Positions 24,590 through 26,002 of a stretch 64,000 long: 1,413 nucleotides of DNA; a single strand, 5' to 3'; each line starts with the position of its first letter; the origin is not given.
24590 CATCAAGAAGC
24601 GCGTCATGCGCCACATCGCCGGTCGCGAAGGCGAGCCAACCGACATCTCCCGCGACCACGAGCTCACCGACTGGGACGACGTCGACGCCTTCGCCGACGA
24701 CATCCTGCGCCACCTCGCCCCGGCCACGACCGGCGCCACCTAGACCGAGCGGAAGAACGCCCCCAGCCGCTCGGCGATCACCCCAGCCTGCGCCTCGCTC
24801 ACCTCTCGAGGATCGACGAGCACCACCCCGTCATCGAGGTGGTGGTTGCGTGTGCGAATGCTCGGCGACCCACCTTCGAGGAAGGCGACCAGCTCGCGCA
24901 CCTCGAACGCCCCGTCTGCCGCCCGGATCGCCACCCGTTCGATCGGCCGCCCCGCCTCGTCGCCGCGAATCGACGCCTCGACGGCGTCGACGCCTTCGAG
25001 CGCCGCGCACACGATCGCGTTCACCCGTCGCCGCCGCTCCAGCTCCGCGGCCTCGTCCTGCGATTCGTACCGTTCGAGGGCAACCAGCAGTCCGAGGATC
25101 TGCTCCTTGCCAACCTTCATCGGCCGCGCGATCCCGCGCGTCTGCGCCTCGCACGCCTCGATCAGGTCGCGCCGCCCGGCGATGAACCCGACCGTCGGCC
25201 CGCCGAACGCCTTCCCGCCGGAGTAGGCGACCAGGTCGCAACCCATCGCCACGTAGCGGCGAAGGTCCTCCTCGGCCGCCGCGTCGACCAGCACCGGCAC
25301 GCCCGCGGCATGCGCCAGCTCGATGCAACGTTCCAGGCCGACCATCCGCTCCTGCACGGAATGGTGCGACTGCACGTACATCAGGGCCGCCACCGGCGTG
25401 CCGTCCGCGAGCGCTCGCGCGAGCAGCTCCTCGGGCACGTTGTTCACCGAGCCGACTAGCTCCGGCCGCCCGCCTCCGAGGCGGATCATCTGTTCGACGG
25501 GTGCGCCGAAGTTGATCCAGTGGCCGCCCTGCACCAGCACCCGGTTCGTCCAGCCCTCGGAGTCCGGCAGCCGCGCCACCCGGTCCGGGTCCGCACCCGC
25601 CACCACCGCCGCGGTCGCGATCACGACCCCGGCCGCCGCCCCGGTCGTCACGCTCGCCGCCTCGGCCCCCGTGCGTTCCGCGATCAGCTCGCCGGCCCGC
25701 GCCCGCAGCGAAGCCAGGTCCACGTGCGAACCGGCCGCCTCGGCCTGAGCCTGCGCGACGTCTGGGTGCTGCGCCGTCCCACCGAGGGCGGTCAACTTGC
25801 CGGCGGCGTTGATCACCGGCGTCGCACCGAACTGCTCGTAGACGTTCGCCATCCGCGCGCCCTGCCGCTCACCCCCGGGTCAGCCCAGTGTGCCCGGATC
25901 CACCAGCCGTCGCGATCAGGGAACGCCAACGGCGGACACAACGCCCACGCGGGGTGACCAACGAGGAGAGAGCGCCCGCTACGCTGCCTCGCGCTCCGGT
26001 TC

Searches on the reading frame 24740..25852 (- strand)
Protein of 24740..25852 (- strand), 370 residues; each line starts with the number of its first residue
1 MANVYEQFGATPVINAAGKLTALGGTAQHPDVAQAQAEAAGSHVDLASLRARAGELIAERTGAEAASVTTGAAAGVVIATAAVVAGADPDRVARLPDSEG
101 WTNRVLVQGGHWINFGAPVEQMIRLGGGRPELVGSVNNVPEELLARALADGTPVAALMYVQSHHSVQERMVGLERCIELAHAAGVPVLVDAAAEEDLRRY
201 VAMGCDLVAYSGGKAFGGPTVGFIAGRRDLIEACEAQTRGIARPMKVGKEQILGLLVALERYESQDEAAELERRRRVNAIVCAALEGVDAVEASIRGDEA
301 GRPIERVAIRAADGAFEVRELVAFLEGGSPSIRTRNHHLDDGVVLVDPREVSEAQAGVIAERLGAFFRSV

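Call 29: search_protein_families(library=ncbifam, proteins=[window:24740-25852:-], max_evalue=0.001)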
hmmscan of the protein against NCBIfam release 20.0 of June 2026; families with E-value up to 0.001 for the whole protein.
window:24740-25852:- (370 aa): 12 families
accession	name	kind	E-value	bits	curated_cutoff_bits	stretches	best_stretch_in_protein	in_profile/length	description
NF047797.1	glminPNH3LysDgaE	equivalog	2.5e-107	359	600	1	3-363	2-358/367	D-glucosaminate-6-phosphate ammonia lyase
TIGR01437.1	selA_rel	subfamily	3.5e-106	355.2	385.3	1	4-364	1-360/363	DgaE family pyridoxal phosphate-dependent ammonia lyase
TIGR00474.1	selA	equivalog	4.5e-13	48.9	267.9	1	190-270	259-342/455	L-seryl-tRNA(Sec) selenium transferase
TIGR03576.1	pyridox_MJ0158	hypoth_equivalog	8.3e-09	35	304.45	1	173-281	157-269/346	TIGR03576 family pyridoxal phosphate-dependent enzyme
NF041166.1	f2_encap_cargo1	exception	5.7e-07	29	800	1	174-236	406-470/623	family 2A encapsulin nanocompartment cargo protein cysteine desulfurase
NF005870.0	PRK07810.1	equivalog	6.2e-06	24.9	618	1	152-232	157-240/406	O-succinylhomoserine sulfhydrylase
TIGR01328.1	met_gam_lyase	equivalog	6.3e-06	25.3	549.7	1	145-232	138-226/391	methionine gamma-lyase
TIGR01979.1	sufS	subfamily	5.9e-05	22.1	475.1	1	160-237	165-244/403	SufS family cysteine desulfurase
NF005263.0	PRK06767.1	equivalog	0.00019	20.6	617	1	154-226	146-218/392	methionine gamma-lyase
NF008126.0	PRK10874.1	equivalog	0.00026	20.3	607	1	163-237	169-245/401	cysteine desulfurase CsdA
TIGR01325.1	O_suc_HS_sulf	equivalog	0.00072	18.3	510.05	0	157-238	142-227/380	O-succinylhomoserine sulfhydrylase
TIGR03392.1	FeS_syn_CsdA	equivalog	0.00076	18.8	493.6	0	161-237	164-242/398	cysteine desulfurase CsdA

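Call 30: search_protein_families(library=pfam, proteins=[window:24740-25852:-], max_evalue=0.01)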
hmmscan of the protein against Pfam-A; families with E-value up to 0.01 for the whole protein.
window:24740-25852:- (370 aa): 4 families
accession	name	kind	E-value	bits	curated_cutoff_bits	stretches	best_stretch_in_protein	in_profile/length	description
PF03841.19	SelA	-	2.3e-11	43.8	22.8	1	193-269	192-266/367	L-seryl-tRNA selenium transferase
PF00266.25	Aminotran_5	-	9.8e-06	25.2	21.5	1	146-236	134-223/371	Aminotransferase class-V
PF01053.26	Cys_Met_Meta_PP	-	0.002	17.2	27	1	152-219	135-203/381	Cys/Met metabolism PLP-dependent enzyme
PF01212.27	Beta_elim_lyase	-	0.0028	17.5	27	1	170-260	148-245/288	Beta-eliminating lyase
